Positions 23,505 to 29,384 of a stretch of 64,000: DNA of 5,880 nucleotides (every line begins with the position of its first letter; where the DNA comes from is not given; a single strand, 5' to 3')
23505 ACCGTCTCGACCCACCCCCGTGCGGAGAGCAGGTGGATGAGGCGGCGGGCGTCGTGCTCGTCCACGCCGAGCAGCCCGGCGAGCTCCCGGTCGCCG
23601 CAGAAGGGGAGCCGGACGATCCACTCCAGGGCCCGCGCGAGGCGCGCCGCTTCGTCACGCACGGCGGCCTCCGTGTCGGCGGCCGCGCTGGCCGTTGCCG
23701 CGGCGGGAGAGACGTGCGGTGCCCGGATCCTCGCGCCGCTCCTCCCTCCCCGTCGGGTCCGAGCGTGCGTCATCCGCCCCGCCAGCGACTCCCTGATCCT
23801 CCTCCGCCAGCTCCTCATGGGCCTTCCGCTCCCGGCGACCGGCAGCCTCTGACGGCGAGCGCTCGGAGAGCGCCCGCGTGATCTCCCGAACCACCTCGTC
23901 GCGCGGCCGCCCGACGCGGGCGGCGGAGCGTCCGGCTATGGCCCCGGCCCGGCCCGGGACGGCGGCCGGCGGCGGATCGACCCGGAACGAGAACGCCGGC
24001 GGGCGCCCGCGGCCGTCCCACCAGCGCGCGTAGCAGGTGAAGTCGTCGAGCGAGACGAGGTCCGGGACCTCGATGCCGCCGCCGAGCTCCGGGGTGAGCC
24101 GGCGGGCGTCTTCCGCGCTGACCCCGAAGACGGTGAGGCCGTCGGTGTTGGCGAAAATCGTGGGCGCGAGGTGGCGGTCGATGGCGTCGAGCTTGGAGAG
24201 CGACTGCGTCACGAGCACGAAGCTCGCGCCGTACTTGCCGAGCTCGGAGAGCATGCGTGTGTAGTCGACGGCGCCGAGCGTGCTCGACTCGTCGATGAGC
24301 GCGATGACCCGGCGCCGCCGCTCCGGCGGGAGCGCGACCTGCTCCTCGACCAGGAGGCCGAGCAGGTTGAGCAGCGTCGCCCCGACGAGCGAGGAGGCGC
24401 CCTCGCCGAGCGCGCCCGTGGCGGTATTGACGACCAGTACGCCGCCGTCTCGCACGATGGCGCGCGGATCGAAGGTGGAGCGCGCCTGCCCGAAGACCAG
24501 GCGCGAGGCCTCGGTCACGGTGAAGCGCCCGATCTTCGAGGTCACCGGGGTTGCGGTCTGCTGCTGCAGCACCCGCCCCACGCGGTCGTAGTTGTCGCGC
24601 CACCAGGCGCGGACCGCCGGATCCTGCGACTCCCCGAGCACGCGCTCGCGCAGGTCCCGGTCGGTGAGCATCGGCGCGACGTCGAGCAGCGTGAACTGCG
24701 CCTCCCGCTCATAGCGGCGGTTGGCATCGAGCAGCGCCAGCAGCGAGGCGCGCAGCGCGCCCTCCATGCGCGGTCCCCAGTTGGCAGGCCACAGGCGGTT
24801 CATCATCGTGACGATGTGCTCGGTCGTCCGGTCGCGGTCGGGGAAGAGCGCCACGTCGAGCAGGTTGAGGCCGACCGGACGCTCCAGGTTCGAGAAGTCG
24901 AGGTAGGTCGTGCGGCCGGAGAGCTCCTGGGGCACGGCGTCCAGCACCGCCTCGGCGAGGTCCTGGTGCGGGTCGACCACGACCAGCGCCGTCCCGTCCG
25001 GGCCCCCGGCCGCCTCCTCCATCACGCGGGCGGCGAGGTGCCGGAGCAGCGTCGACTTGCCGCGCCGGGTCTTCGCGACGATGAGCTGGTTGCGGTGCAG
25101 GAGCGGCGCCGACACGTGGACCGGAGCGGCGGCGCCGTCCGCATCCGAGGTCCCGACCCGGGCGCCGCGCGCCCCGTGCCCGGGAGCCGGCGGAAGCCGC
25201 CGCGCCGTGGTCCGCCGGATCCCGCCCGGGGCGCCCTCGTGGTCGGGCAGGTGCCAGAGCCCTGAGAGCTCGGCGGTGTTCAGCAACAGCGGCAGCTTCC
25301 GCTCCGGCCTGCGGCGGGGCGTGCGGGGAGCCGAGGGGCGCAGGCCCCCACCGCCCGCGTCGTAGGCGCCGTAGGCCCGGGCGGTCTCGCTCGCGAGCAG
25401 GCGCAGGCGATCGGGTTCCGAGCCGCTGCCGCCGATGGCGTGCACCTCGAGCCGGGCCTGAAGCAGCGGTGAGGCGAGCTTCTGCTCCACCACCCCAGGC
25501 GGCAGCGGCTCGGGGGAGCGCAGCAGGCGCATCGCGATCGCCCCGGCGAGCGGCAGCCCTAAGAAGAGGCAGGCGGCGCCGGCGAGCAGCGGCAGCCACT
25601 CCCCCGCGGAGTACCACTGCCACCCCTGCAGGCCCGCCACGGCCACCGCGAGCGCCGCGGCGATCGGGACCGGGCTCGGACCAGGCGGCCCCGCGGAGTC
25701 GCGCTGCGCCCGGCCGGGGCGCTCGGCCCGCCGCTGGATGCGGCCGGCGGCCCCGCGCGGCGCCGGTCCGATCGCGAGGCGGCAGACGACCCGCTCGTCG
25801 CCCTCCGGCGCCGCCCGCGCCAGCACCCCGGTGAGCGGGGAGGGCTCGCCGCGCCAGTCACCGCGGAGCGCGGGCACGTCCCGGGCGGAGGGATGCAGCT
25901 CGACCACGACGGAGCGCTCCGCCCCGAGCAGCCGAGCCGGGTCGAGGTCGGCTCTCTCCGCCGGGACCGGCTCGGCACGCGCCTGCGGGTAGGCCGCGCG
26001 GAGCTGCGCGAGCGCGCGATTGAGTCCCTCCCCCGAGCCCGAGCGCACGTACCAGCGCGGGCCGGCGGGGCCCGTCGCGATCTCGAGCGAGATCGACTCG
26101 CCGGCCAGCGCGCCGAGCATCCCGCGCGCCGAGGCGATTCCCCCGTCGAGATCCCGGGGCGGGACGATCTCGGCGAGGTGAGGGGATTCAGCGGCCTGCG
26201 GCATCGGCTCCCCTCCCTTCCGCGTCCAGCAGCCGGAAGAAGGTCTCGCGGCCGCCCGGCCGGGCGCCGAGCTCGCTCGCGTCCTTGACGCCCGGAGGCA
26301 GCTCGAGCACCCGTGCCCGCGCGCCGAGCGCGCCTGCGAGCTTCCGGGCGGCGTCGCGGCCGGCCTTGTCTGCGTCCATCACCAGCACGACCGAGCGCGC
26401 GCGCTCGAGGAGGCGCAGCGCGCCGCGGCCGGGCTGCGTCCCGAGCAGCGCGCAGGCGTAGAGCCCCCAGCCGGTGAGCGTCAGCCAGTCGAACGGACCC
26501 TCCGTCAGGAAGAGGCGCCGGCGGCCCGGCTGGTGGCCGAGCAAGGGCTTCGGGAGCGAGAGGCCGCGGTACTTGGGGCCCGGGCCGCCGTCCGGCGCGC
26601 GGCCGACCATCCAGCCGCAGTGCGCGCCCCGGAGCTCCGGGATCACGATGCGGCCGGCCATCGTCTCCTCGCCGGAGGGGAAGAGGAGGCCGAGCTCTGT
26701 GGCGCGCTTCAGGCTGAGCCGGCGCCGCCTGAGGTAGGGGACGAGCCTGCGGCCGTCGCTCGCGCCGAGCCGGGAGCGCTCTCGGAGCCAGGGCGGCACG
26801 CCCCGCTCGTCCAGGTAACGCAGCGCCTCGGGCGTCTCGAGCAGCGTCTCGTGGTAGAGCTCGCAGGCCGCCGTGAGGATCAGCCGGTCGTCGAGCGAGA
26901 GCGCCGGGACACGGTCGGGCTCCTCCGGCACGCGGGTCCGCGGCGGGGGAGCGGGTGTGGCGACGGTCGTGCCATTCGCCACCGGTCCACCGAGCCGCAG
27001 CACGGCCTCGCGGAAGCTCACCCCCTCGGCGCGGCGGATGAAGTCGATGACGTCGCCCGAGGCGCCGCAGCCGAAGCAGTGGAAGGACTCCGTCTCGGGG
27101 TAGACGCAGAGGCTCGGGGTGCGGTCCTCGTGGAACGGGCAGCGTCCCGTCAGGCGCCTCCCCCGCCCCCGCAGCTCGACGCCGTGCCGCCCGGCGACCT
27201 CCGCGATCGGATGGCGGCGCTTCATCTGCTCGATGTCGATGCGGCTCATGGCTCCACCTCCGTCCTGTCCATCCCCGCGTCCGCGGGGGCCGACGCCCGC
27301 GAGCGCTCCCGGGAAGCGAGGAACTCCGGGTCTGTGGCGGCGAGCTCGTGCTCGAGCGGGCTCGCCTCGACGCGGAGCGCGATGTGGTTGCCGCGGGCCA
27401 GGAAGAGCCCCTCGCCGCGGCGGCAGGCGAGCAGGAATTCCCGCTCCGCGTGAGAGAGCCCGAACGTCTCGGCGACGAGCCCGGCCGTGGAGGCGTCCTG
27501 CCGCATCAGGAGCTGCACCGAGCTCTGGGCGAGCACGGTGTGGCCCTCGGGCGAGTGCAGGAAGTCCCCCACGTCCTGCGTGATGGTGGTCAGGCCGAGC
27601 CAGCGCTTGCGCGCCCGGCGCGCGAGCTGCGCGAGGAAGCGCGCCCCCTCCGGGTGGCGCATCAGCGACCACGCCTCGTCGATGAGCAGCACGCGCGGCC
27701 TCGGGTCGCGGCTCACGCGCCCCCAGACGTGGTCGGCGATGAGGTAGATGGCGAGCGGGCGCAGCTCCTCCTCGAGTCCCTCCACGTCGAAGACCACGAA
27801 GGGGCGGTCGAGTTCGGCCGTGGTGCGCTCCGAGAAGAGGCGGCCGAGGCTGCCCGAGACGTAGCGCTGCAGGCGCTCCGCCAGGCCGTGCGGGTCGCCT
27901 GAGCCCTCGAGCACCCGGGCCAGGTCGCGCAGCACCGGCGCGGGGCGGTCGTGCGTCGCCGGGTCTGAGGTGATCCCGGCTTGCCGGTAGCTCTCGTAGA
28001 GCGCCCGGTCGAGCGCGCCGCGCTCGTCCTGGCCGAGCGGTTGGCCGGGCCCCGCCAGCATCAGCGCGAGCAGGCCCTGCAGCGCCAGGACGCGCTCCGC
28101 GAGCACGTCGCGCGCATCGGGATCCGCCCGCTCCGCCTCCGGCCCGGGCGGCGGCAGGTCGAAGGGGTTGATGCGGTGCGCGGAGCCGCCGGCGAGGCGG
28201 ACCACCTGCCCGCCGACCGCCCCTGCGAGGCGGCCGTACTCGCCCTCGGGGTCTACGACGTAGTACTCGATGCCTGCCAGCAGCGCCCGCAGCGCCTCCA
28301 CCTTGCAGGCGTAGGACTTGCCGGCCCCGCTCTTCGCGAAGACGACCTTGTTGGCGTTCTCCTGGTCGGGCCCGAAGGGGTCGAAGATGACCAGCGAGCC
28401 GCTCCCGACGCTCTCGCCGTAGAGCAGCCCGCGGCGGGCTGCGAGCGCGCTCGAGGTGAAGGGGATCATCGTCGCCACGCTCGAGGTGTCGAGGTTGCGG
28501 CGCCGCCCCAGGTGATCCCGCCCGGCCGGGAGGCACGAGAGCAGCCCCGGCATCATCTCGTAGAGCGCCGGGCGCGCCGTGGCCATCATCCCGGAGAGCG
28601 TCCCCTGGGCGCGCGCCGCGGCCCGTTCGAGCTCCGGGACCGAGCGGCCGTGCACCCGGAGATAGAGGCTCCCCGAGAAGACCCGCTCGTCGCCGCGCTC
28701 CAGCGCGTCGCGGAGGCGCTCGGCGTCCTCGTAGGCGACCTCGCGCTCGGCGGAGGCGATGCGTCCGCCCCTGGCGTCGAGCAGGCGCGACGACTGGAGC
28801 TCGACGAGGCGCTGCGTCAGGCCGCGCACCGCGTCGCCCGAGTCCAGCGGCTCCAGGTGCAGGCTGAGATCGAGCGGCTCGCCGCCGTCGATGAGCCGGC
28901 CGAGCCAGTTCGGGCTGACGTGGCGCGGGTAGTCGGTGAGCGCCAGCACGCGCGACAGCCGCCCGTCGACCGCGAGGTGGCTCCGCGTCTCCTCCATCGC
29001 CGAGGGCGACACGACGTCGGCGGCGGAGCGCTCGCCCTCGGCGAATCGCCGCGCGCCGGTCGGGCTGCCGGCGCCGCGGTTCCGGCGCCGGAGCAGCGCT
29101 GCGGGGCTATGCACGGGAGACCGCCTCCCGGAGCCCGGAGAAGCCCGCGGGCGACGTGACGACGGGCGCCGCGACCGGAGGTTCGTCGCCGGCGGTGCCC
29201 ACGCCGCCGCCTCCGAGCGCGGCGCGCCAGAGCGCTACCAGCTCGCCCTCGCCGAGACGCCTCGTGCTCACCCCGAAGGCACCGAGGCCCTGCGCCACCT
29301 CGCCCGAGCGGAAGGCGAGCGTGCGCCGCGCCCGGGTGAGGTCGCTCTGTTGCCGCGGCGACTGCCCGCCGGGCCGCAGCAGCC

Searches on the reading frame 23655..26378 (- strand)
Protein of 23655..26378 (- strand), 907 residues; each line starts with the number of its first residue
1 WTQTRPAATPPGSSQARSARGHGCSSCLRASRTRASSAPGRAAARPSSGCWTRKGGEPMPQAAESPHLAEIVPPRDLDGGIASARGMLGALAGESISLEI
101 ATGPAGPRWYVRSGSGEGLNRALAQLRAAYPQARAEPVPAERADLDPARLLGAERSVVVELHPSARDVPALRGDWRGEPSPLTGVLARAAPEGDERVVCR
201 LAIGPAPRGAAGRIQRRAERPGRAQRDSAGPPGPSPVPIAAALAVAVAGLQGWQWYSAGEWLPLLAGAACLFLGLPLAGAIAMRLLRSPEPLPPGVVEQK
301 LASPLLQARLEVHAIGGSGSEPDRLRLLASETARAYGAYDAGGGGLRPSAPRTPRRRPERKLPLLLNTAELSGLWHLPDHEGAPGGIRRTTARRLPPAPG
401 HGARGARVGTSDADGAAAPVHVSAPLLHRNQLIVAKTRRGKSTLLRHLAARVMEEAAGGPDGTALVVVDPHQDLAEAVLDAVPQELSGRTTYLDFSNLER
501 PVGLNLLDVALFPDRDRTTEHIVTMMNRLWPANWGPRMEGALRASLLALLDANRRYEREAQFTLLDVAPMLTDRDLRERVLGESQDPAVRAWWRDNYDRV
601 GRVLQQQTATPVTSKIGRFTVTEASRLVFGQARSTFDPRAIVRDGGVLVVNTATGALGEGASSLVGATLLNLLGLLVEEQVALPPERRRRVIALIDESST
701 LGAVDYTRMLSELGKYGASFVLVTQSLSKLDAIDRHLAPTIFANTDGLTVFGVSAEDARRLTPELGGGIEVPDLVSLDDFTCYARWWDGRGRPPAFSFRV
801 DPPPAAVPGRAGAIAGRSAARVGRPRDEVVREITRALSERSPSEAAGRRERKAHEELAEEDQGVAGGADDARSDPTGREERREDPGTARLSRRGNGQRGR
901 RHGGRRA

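Call 29: search_protein_families(library=pfam, proteins=[window:23655-26378:-], max_evalue=0.001)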
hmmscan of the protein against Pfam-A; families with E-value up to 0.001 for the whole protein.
window:23655-26378:- (907 aa): 2 families
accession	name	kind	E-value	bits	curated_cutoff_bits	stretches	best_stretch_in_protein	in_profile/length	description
PF10412.15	TrwB_AAD_bind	-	2.2e-05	24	20.5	1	672-761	227-318/387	Type IV secretion-system coupling protein DNA-binding domain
PF12696.13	TraG-D_C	-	3.1e-05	24.4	22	1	691-759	2-73/126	TraM recognition site of TraD and TraG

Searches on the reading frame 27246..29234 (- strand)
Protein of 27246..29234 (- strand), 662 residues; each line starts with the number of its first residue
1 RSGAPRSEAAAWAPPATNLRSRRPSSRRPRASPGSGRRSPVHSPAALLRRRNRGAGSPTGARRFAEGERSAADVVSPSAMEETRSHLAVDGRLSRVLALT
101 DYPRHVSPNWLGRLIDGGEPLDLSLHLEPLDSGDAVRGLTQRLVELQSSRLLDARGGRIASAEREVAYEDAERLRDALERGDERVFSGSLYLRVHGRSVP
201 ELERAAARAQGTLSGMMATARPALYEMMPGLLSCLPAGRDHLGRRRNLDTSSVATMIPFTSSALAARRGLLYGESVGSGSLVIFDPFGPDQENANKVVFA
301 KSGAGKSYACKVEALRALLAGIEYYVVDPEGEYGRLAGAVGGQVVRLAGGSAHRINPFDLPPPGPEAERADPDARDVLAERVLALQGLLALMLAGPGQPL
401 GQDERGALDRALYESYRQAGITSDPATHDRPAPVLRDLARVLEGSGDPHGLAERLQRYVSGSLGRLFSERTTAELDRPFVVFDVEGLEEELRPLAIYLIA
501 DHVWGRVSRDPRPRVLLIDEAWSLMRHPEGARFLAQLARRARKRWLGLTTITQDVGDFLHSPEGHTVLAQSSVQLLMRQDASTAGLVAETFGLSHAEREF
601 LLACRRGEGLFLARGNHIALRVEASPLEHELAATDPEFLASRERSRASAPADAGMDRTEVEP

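Call 29: search_protein_families(library=pfam, proteins=[window:27246-29234:-], max_evalue=0.001)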
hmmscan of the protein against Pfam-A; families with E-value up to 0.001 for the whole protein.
window:27246-29234:- (662 aa): 3 families
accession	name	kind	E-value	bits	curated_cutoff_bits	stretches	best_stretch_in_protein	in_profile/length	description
PF19044.6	P-loop_TraG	-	7.7e-11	41.7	25.8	1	473-606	208-347/413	TraG P-loop domain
PF12846.13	AAA_10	-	1.3e-07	31.4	27.5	0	514-563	242-291/362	AAA-like domain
PF01935.23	DUF87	-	0.00033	21.2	23.2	1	298-360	28-92/220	Helicase HerA, central domain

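Call 64: search_dna_similar(query=window:27246-29234:-, collection=plasmids, mode=protein, max_rows=8)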
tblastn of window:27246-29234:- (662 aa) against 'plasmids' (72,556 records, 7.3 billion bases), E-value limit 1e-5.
Records with a match: 1690; places in all: 1738; records where one place covers at least 80% of the query: 391.
Best place of each record, by identity: <60% 1690.
By first word of the organism name: Bacillus 458; Staphylococcus 225; Enterococcus 184; Lactiplantibacillus 92; Lactococcus 75; Clostridium 39; Lacticaseibacillus 33; Latilactobacillus 28; Spiroplasma 22; Paenibacillus 19; and 154 more.
By predicted mobility (MOB-suite, as given by PLSDB): conjugative 916; non-mobilizable 671; mobilizable 103.
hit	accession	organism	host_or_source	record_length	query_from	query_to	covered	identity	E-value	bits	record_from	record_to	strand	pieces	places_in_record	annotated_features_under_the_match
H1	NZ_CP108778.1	Embleya sp. NBC_00896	-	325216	68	636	86%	40.3%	9e-92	319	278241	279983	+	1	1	ATP-binding protein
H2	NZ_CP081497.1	Streptomyces sp. BHT-5-2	whole organism,plant soil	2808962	73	639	86%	39.5%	2e-86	303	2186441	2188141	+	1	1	none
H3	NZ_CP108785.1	Embleya sp. NBC_00888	-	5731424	87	634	83%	38.8%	1e-71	260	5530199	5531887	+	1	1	none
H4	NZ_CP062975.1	Pontibacillus sp. ALD_SL1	mangrove mud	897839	67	637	86%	33.4%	6e-96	331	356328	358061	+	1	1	VirB4-like conjugal transfer ATPase, CD1110 family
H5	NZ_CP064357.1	Miltoncostaea oceani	pure culture,marine sediment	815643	68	635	86%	30.7%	6e-49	192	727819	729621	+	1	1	DUF87 domain-containing protein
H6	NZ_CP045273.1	Priestia megaterium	pure culture,Paper surface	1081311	67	637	86%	29.7%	5e-35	297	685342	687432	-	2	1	none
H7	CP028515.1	Carboxydocella thermautotrophica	environmental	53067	69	637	86%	29.6%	3e-47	187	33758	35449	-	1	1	hypothetical protein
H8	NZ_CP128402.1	Candidatus Chlorohelix allophototropha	Single colony of Candidatus Chlorohelix ...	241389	64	636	87%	29.0%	1e-55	213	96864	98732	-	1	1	DUF87 domain-containing protein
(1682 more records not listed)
